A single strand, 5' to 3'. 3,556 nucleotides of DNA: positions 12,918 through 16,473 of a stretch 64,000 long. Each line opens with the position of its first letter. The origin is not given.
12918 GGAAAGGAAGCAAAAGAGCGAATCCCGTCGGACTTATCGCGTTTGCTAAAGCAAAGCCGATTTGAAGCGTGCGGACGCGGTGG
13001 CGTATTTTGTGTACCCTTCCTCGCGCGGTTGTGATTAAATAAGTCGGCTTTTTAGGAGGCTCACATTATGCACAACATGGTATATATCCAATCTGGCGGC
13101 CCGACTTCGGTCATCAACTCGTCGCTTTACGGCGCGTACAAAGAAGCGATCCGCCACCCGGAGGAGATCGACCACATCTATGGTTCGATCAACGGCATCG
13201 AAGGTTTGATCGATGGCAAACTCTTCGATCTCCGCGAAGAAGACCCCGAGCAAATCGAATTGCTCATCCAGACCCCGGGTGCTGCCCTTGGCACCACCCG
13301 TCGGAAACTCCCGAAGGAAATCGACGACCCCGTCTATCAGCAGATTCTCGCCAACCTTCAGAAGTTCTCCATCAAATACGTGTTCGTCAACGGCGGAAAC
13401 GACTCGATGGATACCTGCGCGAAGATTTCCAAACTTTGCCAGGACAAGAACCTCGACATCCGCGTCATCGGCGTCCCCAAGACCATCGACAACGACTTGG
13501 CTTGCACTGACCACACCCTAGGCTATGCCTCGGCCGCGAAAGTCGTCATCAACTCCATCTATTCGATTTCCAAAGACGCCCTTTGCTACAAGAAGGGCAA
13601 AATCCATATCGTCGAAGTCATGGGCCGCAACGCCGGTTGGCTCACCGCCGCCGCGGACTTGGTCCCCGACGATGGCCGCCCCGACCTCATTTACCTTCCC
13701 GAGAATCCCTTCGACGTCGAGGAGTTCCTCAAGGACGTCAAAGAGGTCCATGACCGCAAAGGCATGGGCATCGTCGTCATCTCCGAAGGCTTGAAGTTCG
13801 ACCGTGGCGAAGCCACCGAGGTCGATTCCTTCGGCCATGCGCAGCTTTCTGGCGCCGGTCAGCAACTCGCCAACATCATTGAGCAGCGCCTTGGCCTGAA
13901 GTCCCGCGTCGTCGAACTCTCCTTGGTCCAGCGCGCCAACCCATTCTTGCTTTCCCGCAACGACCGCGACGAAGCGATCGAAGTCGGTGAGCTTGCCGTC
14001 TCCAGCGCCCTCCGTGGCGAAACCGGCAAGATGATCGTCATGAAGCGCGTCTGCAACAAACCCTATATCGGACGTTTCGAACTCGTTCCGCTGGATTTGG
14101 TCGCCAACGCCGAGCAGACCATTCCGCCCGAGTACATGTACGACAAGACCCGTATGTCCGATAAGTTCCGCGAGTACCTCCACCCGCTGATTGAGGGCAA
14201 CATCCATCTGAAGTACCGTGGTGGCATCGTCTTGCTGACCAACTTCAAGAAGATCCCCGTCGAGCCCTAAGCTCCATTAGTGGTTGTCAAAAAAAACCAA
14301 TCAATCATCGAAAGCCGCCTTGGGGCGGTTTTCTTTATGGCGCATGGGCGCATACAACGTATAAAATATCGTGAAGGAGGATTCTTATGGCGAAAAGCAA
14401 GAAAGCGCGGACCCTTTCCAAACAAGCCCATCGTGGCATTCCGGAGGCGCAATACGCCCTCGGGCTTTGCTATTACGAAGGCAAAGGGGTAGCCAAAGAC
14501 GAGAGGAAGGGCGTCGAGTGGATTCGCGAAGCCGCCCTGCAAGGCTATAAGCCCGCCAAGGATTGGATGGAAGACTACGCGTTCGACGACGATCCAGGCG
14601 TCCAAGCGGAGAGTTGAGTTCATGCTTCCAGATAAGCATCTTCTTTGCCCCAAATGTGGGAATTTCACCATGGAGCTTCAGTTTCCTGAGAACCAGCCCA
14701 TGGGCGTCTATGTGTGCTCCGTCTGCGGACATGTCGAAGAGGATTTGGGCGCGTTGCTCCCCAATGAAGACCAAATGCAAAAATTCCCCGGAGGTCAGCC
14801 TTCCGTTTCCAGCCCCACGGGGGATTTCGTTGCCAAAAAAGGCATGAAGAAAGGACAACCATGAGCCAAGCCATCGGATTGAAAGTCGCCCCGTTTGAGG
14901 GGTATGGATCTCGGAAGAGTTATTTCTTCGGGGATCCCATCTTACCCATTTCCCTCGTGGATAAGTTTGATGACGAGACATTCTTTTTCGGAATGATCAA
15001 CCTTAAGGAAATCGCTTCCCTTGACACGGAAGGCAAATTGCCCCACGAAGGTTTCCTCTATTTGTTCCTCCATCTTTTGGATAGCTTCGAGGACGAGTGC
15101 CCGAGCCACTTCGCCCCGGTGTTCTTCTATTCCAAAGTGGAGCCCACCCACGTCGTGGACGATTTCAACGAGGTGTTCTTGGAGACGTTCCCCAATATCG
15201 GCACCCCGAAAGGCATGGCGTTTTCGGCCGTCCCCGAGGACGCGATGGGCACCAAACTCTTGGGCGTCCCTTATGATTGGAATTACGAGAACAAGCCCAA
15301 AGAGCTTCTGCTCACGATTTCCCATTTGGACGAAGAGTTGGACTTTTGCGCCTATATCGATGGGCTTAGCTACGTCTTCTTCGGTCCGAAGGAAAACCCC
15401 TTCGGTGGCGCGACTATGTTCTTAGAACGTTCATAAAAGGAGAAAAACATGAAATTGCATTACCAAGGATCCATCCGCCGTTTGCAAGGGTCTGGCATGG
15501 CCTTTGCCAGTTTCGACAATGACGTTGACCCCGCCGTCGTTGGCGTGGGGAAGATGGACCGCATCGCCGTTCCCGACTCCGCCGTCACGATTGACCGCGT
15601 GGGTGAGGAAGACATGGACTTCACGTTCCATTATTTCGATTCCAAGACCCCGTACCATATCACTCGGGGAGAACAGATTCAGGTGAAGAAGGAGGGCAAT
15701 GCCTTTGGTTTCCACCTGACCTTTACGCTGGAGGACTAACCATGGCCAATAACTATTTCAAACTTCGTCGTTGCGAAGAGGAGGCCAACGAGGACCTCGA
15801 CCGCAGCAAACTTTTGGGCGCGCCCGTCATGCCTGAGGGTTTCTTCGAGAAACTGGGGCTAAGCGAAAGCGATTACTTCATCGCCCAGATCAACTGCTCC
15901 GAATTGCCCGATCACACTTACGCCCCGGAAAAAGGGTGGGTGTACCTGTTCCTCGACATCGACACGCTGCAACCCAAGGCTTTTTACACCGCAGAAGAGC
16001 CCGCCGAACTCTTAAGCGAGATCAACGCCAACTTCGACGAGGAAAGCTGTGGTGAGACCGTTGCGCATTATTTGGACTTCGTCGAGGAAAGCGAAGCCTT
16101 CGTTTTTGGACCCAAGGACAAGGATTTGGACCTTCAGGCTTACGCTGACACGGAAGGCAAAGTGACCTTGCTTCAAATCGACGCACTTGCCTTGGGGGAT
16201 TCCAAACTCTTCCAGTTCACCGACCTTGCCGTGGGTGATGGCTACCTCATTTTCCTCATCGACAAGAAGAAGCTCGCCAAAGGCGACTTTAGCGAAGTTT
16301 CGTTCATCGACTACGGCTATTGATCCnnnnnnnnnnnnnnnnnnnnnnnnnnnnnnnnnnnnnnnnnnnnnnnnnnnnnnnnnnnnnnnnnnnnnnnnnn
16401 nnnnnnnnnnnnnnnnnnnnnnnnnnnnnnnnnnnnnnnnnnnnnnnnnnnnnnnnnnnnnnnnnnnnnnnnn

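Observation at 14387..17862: Insulated 8-gene island of small unknown proteins (Sel1, Zn-ribbon, two DUF1963, three small paralogues, one 311-aa protein) wedged between pfk and the atp operon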

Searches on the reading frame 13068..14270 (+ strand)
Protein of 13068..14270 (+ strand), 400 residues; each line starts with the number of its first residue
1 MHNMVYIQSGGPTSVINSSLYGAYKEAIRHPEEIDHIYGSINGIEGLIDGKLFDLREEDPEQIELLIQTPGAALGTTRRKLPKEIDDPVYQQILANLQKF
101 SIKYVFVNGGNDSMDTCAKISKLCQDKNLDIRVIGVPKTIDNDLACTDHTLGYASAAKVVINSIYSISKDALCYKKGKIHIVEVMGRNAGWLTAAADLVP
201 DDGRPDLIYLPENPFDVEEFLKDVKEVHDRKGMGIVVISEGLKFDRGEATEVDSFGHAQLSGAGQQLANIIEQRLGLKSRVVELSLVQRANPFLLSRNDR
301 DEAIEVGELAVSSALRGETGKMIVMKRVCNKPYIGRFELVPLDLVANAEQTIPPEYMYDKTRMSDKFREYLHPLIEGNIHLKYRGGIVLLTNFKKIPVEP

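Call 10: find_related_loci(query=window:13068-14270:+, collection=genome_contigs, flank=10000)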
Query window:13068-14270:+ (400 aa) in genome_contigs; peptide patterns used: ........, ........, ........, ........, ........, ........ (x = any residue, [..] = any of these).
37 stretches matched a pattern; 6 encode a relative of the query (tblastn E <= 1e-3); 6 distinct loci.
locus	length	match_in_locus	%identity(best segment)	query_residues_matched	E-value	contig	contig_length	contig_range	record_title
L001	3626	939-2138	91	1-400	0e+0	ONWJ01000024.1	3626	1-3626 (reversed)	uncultured Erysipelotrichaceae bacterium isolate RUG696 genome assembly, contig: k87_2426406, whole genome shotgun seque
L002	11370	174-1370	90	1-399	0e+0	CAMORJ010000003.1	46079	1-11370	MAG: uncultured Firmicutes bacterium isolate SRR873608_bin.203_metaWRAP_v1.3_MAG genome assembly, contig: NODE_1719_leng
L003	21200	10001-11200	84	1-400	0e+0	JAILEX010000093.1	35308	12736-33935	MAG: Bacilli bacterium isolate RUI057 k141_9313598_flag=0_multi=12.9263_len=35308, whole genome shotgun sequence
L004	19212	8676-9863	81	1-395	0e+0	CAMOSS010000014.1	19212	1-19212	MAG: uncultured Bacillales bacterium isolate SRR873608_bin.169_metaWRAP_v1.3_MAG genome assembly, contig: NODE_8151_leng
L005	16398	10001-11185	80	1-395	0e+0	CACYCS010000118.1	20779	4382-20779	MAG: uncultured Erysipelotrichaceae bacterium isolate RUG11821 genome assembly, contig: RUG11821_asm_118, whole genome s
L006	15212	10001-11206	42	1-387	1e-86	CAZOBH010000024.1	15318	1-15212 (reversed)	MAG TPA_asm: uncultured Clostridium sp. isolate binchicken_co353_168 genome assembly, contig: NODE_8153_length_15318_cov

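Call 110: search_protein_families(library=ncbifam, proteins=[window:13068-14267:+], max_evalue=0.00001)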
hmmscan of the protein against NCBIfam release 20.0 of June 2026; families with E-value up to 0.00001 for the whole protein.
window:13068-14267:+ (400 aa): 11 families
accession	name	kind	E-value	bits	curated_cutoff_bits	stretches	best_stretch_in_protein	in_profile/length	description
NF010675.0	PRK14072.1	subfamily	7.2e-132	440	273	1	2-398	4-409/416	diphosphate--fructose-6-phosphate 1-phosphotransferase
TIGR02483.1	PFK_mixed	subfamily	1.2e-51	175.7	430.55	1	8-326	6-312/325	phosphofructokinase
NF002872.1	PRK03202.1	subfamily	3e-50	171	253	1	8-327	7-292/323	ATP-dependent 6-phosphofructokinase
TIGR02478.1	6PF1K_euk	equivalog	1.4e-40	139.2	708.4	2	4-229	392-603/744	6-phosphofructokinase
NF005301.0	PRK06830.1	equivalog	7e-37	126.9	400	1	30-355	109-425/445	ATP-dependent 6-phosphofructokinase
TIGR02482.1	PFKA_ATP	equivalog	3.4e-35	121.5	371.35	1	7-326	5-288/301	6-phosphofructokinase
NF010674.0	PRK14071.1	equivalog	1.6e-34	119.4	544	1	7-326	10-322/360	ATP-dependent 6-phosphofructokinase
NF005121.0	PRK06555.1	equivalog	8.5e-26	90.6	395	1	37-196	38-206/404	pyrophosphate--fructose-6-phosphate 1-phosphotransferase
NF041103.1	PFKA_PPi_Ttgales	equivalog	6.9e-24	84.6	550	1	7-274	4-275/407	diphosphate--fructose-6-phosphate 1-phosphotransferase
NF005482.0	PRK07085.1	subfamily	1.1e-22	80.3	446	1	7-193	79-260/558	diphosphate--fructose-6-phosphate 1-phosphotransferase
TIGR02477.1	PFKA_PPi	equivalog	1.4e-19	70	587.95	1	7-198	73-259/539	diphosphate--fructose-6-phosphate 1-phosphotransferase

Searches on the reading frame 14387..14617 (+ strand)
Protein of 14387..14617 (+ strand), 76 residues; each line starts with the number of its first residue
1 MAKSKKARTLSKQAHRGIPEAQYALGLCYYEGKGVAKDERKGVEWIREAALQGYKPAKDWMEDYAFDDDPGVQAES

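Call 3: search_protein_families(library=pfam, proteins=[window:14387-14617:+], max_evalue=1)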
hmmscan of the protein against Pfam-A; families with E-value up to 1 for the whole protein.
window:14387-14617:+ (76 aa): 2 families
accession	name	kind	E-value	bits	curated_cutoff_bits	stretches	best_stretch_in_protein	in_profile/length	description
PF08238.18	Sel1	-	2.3e-11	44.2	30.7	1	19-54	1-36/36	Sel1 repeat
PF23310.1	TPR_27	-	0.023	14.8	27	1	8-49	50-91/110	Plant tetratrico peptide repeats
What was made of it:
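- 14387..14617 (+): g1: 76-aa protein with a single Sel1 repeat. It has a conserved basic N-terminus (xKSKKxR) and an acidic C-terminus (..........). Pfam Sel1 2.3e-11, 44.2 bits (call 3).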

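Call 4: search_protein_families(library=padloc, proteins=[window:14387-14617:+], max_evalue=1)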
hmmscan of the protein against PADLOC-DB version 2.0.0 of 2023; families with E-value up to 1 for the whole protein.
window:14387-14617:+ (76 aa): 1 family
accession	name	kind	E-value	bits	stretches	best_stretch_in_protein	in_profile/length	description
PDLC00284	PtuA1|PtuA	-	0.074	9.8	1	3-50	5-52/545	AAA ATPase domain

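Call 5: search_protein_families(library=ncbifam, proteins=[window:14387-14617:+], max_evalue=1)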
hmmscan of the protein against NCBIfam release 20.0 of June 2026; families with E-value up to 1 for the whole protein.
window:14387-14617:+ (76 aa): 4 families
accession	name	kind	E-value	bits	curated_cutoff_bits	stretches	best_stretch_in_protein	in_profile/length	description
NF047621.1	FlgprotMotXVib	equivalog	0.00019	21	330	1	11-57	100-146/211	flagellar protein MotX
NF033786.1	phenyl_MerG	equivalog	0.00042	20.3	350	1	10-57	56-103/217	phenylmercury resistance protein MerG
NF038194.1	AlgK_TPR_lipo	equivalog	0.0021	16.8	700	1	11-52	290-331/448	alginate biosynthesis TPR repeat lipoprotein AlgK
NF045484.1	TransRegExoR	equivalog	0.012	14.8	450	1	7-67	147-209/267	exopolysaccharide production regulator ExoR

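Call 71: search_protein_families(library=phrogs, proteins=[window:14387-14617:+], max_evalue=0.1)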
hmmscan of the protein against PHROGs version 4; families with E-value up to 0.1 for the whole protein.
window:14387-14617:+ (76 aa): 1 family
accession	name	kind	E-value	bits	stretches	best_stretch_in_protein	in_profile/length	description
phrog_8741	-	unknown function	2.1e-10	41.4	1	5-61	168-224/380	-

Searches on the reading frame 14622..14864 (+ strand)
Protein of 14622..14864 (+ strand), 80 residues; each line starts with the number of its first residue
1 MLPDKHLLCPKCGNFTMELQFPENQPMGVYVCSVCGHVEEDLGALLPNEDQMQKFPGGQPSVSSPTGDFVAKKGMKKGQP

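Call 3: search_protein_families(library=pfam, proteins=[window:14622-14864:+], max_evalue=1)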
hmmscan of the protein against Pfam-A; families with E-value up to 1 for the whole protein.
window:14622-14864:+ (80 aa): 27 families (the best 25 are shown)
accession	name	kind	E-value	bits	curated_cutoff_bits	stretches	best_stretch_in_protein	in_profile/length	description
PF14803.11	Zn_ribbon_Nudix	-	0.00084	19.7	25.6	1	9-38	3-31/34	Nudix N-terminal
PF02132.21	RecR_ZnF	-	0.0017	18.6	22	1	9-17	4-12/21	RecR, Cys4-zinc finger domain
PF08271.17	Zn_Ribbon_TF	-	0.0019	18.1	29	1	9-41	3-31/43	TFIIB zinc-binding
PF13240.11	Zn_Ribbon_1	-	0.0063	16.7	25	0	4-13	11-20/23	zinc-ribbon domain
PF08273.17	Zn_Ribbon_Prim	-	0.011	16.5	23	1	5-37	2-33/37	Zinc-binding domain of primase-helicase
PF21349.2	RUBY_RBDX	-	0.013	15.4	26.5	1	30-40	1-11/30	Rubrerythrin, rubredoxin-like domain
PF06044.18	DpnI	-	0.016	15.3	26.7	1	5-36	30-60/183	Dam-replacing family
PF06827.20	zf-FPG_IleRS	-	0.021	15.1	21.3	0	31-43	3-15/30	Zinc finger found in FPG and IleRS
PF13248.11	Zn_ribbon_3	-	0.025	14.5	27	0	9-14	5-10/26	zinc-ribbon domain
PF09723.15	Zn_ribbon_8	-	0.029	14.8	34.4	0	30-42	6-18/41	Zinc ribbon domain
PF08792.16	A2L_zn_ribbon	-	0.031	14.4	22.9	0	5-14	20-29/33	A2L zinc ribbon domain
PF08274.17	Zn_Ribbon_YjdM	-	0.032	14.7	30.8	0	5-14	18-27/30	PhnA Zinc-Ribbon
PF01873.23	eIF-5_eIF-2B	-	0.034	14.5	27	1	5-37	86-116/117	Domain found in IF2B/IF5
PF14206.11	Cys_rich_CPCC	-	0.046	14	24.5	1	9-38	3-27/75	Cysteine-rich CPCC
PF01096.23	Zn_ribbon_TFIIS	-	0.067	13.5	21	0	29-38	28-37/39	Transcription factor S-II (TFIIS)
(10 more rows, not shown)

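Call 4: search_protein_families(library=padloc, proteins=[window:14622-14864:+], max_evalue=1)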
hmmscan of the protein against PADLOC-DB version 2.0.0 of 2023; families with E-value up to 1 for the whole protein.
window:14622-14864:+ (80 aa): 1 family
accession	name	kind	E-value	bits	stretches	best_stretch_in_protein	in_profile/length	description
PDLC03207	mREase_II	-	0.0039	14.6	1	5-36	30-60/256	Type II methyl-directed restriction enzyme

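Call 5: search_protein_families(library=ncbifam, proteins=[window:14622-14864:+], max_evalue=1)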
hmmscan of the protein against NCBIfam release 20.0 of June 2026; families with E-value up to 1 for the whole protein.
window:14622-14864:+ (80 aa): 13 families
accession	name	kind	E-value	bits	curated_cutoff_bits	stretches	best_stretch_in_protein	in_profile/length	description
NF047912.1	ECs_2282_CxxC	subfamily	0.00033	20.5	37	1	7-38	3-36/60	ECs_2282 family putative zinc-binding protein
NF041374.1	GDCCVxC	domain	0.00079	19.6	40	1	7-38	3-33/58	GDCCVxC domain-containing (seleno)protein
NF045720.1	rubredox_RCKP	subfamily_domain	0.0017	17.9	45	1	27-40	1-14/34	RCKP-type rubredoxin-like domain-containing protein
TIGR01384.1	TFS_arch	equivalog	0.011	16.4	64.75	1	8-41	2-28/101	transcription factor S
NF011482.0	PRK14892.1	equivalog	0.011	15.6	109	1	7-39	22-52/101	putative transcription elongation factor Elf1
TIGR02605.1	CxxC_CxxC_SSSS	subfamily_domain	0.02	14.9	31.3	0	30-42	6-18/52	FmdB family zinc ribbon protein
NF047723.1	TransFacS4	equivalog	0.032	14.7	120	1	7-38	61-89/90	transcription factor S4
TIGR00319.1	desulf_FeS4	domain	0.069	12.9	36.05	1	27-40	5-18/34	desulfoferrodoxin FeS4 iron-binding domain-containing protein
TIGR03655.1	anti_R_Lar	subfamily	0.071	13.4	39.6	1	9-37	4-36/55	Lar family restriction alleviation protein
NF033497.1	rubre_like_arch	subfamily_domain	0.086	12.6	32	0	30-40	1-11/34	rubrerythrin-like domain-containing protein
NF011481.0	PRK14890.1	equivalog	0.19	11.7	61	1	6-37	27-58/61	putative Zn-ribbon RNA-binding protein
NF001669.0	PRK00432.1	equivalog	0.32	11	54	1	5-39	25-53/58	30S ribosomal protein S27ae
TIGR04165.1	methano_modCys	hypoth_equivalog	0.56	10.5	60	0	9-38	10-45/50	TIGR04165 family Cys-rich peptide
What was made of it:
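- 14622..14864 (+): g2: 80-aa zinc-ribbon protein (CPxC…CxxC). Its proline/glycine-rich tail ends in a conserved FP…S…F…KK motif. Its stop overlaps the g3 start by 4 nt (ATGA). Weak zinc-ribbon hits only (calls 3, 5).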

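Call 71: search_protein_families(library=phrogs, proteins=[window:14622-14864:+], max_evalue=0.1)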
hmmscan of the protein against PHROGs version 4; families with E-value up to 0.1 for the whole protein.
window:14622-14864:+ (80 aa): 1 family
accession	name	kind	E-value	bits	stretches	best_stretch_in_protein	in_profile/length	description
phrog_2945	-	unknown function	0.0043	17.8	1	7-39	10-42/68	-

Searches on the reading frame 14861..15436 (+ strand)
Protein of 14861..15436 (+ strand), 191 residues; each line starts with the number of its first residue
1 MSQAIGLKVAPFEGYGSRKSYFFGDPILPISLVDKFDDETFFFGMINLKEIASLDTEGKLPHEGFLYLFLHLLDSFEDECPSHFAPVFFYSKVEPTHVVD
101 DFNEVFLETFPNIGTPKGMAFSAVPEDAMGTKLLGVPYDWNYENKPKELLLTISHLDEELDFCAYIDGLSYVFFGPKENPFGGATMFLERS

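Call 3: search_protein_families(library=pfam, proteins=[window:14861-15436:+], max_evalue=1)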
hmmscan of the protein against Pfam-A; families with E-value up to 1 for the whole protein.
window:14861-15436:+ (191 aa): 1 family
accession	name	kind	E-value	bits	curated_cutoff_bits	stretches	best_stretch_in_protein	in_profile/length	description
PF09234.15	DUF1963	-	0.00049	21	23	1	39-110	23-97/216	Domain of unknown function (DUF1963)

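Call 4: search_protein_families(library=padloc, proteins=[window:14861-15436:+], max_evalue=1)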
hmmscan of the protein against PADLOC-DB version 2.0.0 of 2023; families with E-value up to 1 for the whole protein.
window:14861-15436:+ (191 aa): 0 families

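Call 5: search_protein_families(library=ncbifam, proteins=[window:14861-15436:+], max_evalue=1)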
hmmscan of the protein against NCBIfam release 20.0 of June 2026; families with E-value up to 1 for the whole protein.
window:14861-15436:+ (191 aa): 0 families

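Call 71: search_protein_families(library=phrogs, proteins=[window:14861-15436:+], max_evalue=0.1)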
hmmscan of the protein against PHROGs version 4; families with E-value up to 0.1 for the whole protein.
window:14861-15436:+ (191 aa): 0 families

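Call 87: search_solved_structures(query=A10, max_evalue=1, show_alignments=1)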
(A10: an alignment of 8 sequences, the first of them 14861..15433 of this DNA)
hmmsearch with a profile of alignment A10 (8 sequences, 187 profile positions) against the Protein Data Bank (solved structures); distinct sequences matched with E-value up to 1: 0.
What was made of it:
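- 14861..15436 (+): g3: 191-aa divergent TYPP/DUF1963 protein ('TYPP-a'). It has the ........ and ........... motifs and lacks the Q of the AQIN motif. No PDB sequence match (call 87).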

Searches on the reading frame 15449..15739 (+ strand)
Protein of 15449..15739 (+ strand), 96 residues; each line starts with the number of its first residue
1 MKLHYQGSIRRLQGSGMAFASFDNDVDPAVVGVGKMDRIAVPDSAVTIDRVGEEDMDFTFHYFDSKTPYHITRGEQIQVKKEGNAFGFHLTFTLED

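Call 3: search_protein_families(library=pfam, proteins=[window:15449-15739:+], max_evalue=1)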
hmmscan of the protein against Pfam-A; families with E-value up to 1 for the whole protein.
window:15449-15739:+ (96 aa): 0 families

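Call 4: search_protein_families(library=padloc, proteins=[window:15449-15739:+], max_evalue=1)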
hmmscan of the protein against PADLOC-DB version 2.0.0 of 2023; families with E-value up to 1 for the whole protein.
window:15449-15739:+ (96 aa): 0 families

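Call 5: search_protein_families(library=ncbifam, proteins=[window:15449-15739:+], max_evalue=1)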
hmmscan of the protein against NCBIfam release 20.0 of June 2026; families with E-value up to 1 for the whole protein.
window:15449-15739:+ (96 aa): 0 families

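Call 40: search_solved_structures(query=A4, max_evalue=10)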
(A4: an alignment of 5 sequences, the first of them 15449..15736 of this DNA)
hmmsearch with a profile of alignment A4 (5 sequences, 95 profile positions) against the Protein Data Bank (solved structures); distinct sequences matched with E-value up to 10: 2.
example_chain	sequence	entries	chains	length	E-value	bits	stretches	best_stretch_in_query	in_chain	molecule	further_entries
2lxx_A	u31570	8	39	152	0.17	15.5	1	11-54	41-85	Actin-depolymerizing factor 2, isoform c | Cofilin (UNC-60B) | Cofilin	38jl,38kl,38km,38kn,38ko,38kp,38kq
9n30_A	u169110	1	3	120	0.6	13.8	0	52-81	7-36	LM2379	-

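Call 71: search_protein_families(library=phrogs, proteins=[window:15449-15739:+], max_evalue=0.1)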
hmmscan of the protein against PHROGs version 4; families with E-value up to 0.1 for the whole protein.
window:15449-15739:+ (96 aa): 0 families

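Call 112: search_protein_families(library=pfam, alignment_id=A12, max_evalue=0.001)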
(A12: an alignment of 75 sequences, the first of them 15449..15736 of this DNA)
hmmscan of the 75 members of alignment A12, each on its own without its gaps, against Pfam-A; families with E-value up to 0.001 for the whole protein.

A. member 1, window:15449-15736:+ (96 aa): 0 families

B. families by the number of members that match (of 75 scanned): 7 families
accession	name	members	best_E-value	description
PF09234.15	DUF1963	11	3.9e-16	Domain of unknown function (DUF1963)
PF08238.18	Sel1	8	8.1e-23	Sel1 repeat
PF14803.11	Zn_ribbon_Nudix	2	6.1e-05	Nudix N-terminal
PF13443.12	HTH_26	1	4.6e-05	Cro/C1-type HTH DNA-binding domain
PF18439.7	zf_UBZ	1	6.1e-05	Ubiquitin-Binding Zinc Finger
PF23310.1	TPR_27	1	6.8e-05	Plant tetratrico peptide repeats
PF09723.15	Zn_ribbon_8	1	0.00034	Zinc ribbon domain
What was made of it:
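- On DUF1963 / TYPP (YwqG family): 11 of 16 TYPP-position proteins in 8 loci hit at E <= 1e-3 (call 112).
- No Pfam Imm family hit among 75 cassette proteins (call 112).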

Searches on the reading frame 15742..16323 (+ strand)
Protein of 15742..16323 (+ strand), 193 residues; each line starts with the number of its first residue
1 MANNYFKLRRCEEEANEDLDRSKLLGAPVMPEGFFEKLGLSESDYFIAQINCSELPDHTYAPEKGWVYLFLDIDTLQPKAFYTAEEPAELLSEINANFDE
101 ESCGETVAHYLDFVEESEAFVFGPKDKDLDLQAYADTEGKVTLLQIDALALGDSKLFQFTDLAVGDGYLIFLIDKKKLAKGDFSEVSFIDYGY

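Call 3: search_protein_families(library=pfam, proteins=[window:15742-16323:+], max_evalue=1)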
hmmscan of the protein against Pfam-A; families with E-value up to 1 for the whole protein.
window:15742-16323:+ (193 aa): 2 families
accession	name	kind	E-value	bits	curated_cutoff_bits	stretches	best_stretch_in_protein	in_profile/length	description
PF09234.15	DUF1963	-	1.4e-12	48.9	23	2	22-74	1-54/216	Domain of unknown function (DUF1963)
PF00948.26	Flavi_NS1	-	0.09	12.1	26.5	1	67-111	18-62/360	Flavivirus non-structural Protein NS1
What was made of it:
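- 15742..16323 (+): g5: 193-aa canonical but compact TYPP/DUF1963 (YwqG-like) protein ('TYPP-b'), with an invariant KLLGxPV motif and AQI(N) glutamine. Pfam DUF1963 1.4e-12, 48.9 bits (call 3).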

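Call 4: search_protein_families(library=padloc, proteins=[window:15742-16323:+], max_evalue=1)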
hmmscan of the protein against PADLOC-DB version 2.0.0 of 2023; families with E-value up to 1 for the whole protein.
window:15742-16323:+ (193 aa): 0 families

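Call 5: search_protein_families(library=ncbifam, proteins=[window:15742-16323:+], max_evalue=1)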
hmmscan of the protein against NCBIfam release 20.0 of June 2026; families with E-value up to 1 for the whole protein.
window:15742-16323:+ (193 aa): 0 families

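Call 71: search_protein_families(library=phrogs, proteins=[window:15742-16323:+], max_evalue=0.1)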
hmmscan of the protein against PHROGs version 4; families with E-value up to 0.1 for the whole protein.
window:15742-16323:+ (193 aa): 1 family
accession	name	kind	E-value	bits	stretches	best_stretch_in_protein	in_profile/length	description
phrog_11223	-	unknown function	0.041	15.2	1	84-177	11-96/101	-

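Call 86: search_solved_structures(query=A9, max_evalue=1, show_alignments=1)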
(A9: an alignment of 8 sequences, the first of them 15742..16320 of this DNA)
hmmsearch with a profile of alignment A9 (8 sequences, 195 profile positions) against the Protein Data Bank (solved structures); distinct sequences matched with E-value up to 1: 4.
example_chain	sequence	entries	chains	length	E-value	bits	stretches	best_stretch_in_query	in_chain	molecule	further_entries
1pv5_A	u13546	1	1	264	0.0015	21.3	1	22-74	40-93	Hypothetical protein ywqG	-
2qlt_A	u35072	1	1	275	0.11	15.1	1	26-147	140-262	(DL)-glycerol-3-phosphatase 1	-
5x0e_A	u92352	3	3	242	0.24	14.1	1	54-94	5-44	Free serine kinase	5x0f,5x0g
5x0j_A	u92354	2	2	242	0.64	12.7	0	54-94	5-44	Free serine kinase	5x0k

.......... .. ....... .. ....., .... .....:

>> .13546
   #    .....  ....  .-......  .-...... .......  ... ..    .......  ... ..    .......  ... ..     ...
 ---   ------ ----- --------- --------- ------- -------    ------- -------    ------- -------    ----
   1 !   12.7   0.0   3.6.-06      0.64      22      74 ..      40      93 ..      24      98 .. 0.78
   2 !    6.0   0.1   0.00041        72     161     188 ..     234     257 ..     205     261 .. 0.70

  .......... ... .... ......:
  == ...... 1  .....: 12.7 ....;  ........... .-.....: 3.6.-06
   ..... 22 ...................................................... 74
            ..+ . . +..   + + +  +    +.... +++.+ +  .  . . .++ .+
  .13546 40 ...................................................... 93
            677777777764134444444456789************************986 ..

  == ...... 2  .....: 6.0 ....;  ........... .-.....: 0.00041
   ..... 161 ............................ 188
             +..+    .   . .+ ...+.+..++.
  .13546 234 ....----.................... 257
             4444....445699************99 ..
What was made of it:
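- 15742..16323 (+): Family profile matches B. subtilis YwqG (1PV5) at E 0.0015 over N- and C-terminal segments (call 86).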
